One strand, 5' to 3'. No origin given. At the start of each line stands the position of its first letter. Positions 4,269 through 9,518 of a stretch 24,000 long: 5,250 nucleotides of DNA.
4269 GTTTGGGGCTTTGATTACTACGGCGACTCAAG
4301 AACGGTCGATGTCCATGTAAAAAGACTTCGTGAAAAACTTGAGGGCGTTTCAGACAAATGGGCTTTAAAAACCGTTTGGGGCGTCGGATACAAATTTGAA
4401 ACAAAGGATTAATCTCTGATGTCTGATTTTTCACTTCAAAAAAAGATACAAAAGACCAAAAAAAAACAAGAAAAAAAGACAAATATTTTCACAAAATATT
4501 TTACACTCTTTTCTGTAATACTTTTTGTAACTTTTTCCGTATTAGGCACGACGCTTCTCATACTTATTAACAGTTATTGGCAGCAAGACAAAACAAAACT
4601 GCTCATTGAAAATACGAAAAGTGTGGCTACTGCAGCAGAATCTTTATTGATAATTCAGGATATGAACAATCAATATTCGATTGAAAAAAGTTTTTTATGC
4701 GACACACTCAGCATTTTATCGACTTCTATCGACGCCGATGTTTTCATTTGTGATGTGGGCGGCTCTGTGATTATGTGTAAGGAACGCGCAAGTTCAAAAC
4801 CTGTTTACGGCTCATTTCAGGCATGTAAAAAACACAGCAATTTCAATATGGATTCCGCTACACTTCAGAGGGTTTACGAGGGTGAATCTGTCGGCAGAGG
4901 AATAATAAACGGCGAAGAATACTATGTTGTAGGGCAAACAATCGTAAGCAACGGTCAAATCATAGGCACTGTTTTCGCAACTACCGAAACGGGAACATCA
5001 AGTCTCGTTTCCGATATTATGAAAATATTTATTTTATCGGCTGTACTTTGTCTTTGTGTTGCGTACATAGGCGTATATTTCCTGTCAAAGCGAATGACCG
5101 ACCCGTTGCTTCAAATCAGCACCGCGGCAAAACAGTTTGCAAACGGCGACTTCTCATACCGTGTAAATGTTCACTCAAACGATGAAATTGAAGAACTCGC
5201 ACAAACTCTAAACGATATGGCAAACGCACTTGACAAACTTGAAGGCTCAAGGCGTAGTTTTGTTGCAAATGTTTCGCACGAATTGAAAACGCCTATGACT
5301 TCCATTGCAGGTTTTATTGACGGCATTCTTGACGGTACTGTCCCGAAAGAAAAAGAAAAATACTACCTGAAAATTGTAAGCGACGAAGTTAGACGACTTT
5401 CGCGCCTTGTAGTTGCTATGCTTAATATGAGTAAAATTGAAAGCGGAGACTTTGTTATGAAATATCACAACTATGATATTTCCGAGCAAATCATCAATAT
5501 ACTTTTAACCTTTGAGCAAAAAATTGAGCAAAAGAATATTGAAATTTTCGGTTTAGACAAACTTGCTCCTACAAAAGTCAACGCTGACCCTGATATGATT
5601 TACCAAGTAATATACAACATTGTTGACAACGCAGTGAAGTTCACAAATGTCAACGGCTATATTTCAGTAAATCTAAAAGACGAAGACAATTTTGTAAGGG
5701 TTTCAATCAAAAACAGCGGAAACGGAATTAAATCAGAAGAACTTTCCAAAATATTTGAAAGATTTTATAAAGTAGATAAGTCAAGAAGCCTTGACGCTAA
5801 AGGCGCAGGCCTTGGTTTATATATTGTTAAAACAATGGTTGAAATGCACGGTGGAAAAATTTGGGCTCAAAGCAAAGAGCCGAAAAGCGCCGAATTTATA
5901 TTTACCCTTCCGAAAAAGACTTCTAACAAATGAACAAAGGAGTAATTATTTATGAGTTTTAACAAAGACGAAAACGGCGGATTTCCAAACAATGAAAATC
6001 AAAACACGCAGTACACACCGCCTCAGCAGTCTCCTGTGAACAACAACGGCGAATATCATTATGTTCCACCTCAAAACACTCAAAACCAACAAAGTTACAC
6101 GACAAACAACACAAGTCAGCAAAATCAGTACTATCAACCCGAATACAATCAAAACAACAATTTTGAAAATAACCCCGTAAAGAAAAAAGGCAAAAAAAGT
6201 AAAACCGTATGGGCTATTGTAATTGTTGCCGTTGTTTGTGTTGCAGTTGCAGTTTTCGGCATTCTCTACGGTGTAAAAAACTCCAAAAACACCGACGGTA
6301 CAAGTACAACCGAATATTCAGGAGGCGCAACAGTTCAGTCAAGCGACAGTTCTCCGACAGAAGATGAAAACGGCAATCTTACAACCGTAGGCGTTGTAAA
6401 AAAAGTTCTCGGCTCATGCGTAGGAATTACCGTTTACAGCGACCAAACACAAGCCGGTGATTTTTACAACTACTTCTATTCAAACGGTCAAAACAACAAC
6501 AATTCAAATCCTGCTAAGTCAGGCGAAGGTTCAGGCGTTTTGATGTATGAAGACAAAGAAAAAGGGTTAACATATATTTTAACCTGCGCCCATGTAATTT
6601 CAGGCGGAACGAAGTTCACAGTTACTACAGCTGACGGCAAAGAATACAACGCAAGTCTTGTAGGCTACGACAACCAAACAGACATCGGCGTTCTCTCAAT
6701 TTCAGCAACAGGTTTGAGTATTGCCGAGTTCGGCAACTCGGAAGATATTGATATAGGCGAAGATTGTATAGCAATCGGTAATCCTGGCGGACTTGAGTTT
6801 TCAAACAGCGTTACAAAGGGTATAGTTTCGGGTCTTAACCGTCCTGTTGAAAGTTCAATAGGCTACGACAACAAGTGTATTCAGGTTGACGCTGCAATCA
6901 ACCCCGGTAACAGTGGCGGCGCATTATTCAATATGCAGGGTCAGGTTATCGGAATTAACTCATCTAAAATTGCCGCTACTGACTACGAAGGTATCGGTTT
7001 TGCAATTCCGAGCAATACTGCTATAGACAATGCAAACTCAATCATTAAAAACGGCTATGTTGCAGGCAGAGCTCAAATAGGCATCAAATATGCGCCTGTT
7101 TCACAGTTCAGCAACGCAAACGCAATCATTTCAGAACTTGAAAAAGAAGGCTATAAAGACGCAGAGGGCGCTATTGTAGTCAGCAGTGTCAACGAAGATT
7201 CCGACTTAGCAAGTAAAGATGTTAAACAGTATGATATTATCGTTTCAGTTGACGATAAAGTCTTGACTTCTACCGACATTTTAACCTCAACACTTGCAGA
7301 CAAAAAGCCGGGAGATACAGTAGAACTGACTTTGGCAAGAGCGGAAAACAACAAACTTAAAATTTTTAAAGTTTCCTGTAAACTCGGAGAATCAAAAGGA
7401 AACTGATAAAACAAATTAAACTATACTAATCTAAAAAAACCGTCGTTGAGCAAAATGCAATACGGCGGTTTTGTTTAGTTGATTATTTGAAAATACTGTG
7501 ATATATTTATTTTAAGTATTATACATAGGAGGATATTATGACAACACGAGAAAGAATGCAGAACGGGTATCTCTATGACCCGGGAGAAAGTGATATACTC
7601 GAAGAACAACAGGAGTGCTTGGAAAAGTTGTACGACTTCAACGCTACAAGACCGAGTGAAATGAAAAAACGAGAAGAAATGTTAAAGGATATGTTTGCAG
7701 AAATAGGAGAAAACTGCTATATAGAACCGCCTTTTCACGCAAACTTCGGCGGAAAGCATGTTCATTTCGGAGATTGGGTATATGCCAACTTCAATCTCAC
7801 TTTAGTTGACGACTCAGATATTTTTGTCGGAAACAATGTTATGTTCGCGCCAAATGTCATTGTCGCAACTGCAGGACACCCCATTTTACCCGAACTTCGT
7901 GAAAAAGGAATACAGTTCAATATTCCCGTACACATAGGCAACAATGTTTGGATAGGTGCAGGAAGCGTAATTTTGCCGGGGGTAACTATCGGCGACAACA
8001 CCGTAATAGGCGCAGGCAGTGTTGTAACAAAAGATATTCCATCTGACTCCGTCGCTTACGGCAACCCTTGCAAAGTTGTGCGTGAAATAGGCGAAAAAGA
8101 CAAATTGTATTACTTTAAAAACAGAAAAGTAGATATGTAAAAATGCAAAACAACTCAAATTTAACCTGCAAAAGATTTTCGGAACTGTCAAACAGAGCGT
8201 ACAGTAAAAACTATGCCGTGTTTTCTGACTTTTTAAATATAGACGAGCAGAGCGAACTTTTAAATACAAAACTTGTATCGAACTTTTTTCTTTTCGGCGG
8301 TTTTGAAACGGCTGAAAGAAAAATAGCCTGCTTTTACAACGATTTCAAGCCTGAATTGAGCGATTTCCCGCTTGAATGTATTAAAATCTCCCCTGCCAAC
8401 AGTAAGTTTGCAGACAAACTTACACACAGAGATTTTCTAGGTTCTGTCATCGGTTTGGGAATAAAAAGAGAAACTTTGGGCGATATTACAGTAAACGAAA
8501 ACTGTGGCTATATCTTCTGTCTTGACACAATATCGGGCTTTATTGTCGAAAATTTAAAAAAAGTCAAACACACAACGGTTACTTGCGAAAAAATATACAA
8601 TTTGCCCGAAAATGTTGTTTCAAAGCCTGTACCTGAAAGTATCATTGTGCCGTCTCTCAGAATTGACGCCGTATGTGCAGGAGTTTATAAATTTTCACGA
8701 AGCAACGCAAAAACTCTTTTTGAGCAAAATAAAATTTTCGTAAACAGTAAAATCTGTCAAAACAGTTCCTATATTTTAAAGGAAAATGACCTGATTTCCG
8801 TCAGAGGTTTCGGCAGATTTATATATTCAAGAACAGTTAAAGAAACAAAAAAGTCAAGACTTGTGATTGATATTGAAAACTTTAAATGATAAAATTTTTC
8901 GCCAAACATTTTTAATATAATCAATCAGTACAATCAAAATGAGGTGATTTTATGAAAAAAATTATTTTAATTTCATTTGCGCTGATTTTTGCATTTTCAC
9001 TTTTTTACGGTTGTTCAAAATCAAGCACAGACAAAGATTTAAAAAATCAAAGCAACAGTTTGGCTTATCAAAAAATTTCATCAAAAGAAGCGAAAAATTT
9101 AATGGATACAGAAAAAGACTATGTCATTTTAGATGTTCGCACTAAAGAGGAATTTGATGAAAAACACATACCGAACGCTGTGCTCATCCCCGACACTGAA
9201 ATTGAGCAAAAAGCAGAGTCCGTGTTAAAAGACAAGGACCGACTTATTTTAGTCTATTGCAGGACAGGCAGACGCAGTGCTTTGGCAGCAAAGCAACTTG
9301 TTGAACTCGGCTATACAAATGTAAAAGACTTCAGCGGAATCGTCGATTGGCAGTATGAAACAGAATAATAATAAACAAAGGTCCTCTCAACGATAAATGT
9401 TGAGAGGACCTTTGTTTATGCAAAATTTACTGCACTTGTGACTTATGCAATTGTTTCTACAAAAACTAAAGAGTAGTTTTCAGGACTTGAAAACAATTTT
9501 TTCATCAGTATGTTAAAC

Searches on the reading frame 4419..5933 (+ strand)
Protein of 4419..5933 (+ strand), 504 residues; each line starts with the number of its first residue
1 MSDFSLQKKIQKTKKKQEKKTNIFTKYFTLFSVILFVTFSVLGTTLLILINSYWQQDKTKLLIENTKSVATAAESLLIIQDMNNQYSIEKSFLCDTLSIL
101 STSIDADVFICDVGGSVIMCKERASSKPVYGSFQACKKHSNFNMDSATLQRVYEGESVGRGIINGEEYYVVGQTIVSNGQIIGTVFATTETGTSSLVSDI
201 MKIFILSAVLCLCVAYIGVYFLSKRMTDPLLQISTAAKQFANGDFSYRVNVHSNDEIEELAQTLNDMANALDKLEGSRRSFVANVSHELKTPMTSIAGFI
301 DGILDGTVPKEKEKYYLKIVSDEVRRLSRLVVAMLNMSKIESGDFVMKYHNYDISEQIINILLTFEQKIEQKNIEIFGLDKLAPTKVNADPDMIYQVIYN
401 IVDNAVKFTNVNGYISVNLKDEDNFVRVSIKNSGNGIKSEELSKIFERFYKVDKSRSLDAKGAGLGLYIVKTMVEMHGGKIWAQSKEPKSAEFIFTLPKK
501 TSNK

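Call 39: search_protein_families(library=pfam, proteins=[window:4419-5933:+])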
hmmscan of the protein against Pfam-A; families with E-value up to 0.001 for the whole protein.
window:4419-5933:+ (504 aa): 4 families
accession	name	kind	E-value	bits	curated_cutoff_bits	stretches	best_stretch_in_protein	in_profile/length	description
PF02518.31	HATPase_c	-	3.1e-28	98.9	26.4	1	390-500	2-110/111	Histidine kinase-, DNA gyrase B-, and HSP90-like ATPase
PF00512.31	HisKA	-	3.9e-17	62.5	26.9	1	278-343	2-66/66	His Kinase A (phospho-acceptor) domain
PF00672.30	HAMP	-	1.8e-16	60.6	25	1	221-271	1-51/53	HAMP domain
PF14501.12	HATPase_c_5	-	7.6e-07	29.4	22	1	394-487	6-92/102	GHKL domain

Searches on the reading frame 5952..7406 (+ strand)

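Call 39: search_protein_families(library=pfam, proteins=[window:5952-7406:+])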
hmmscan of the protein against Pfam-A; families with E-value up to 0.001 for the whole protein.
window:5952-7406:+ (484 aa): 4 families
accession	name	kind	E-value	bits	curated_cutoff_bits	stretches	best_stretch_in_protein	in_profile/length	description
PF13365.12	Trypsin_2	-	4.6e-34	118.7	27.6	1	193-335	1-144/144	Trypsin-like peptidase domain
PF00089.32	Trypsin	-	1.7e-14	54.6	20.6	1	208-357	36-216/220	Trypsin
PF13180.12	PDZ_2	-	2e-11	44.4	27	1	403-468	9-74/80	PDZ domain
PF20185.3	DUF6548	-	0.00071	19.9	27.3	0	47-106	103-162/164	Family of unknown function (DUF6548)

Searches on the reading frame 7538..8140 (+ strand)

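Call 39: search_protein_families(library=pfam, proteins=[window:7538-8140:+])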
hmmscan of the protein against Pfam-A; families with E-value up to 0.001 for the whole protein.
window:7538-8140:+ (200 aa): 3 families
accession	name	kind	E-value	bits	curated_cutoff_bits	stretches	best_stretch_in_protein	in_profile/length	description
PF00132.30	Hexapep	-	3.1e-17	61.9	27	1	131-165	2-36/36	Bacterial transferase hexapeptide (six repeats)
PF12464.13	Mac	-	7.5e-14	52.1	22.1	1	6-57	1-53/53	Maltose acetyltransferase hexapeptide capping motif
PF14602.12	Hexapep_2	-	1.1e-10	41.5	27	1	130-165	1-34/34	Hexapeptide repeat of succinyl-transferase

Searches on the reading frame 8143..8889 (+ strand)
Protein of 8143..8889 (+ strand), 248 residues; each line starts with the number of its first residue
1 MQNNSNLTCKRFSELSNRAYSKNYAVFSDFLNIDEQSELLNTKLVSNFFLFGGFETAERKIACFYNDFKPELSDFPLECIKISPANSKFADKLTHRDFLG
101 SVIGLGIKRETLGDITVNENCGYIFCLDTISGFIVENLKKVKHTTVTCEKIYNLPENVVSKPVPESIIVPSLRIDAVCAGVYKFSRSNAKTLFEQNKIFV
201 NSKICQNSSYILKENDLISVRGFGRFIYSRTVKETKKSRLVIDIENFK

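Call 39: search_protein_families(library=pfam, proteins=[window:8143-8889:+])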
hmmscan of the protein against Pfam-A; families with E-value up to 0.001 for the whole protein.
window:8143-8889:+ (248 aa): 2 families
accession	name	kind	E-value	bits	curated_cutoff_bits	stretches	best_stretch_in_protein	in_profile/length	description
PF17774.7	YlmH_RBD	-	1.1e-15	58.2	23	1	70-151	1-80/84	Putative RNA-binding domain in YlmH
PF01479.30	S4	-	2.9e-05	24.2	22.8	1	173-218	2-48/48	S4 domain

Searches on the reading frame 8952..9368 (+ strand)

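Call 39: search_protein_families(library=pfam, proteins=[window:8952-9368:+])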
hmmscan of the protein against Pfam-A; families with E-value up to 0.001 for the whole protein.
window:8952-9368:+ (138 aa): 1 family
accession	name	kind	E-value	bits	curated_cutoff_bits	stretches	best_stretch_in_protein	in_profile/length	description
PF00581.25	Rhodanese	-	9.4e-20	71.4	22.2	1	45-133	3-99/102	Rhodanese-like domain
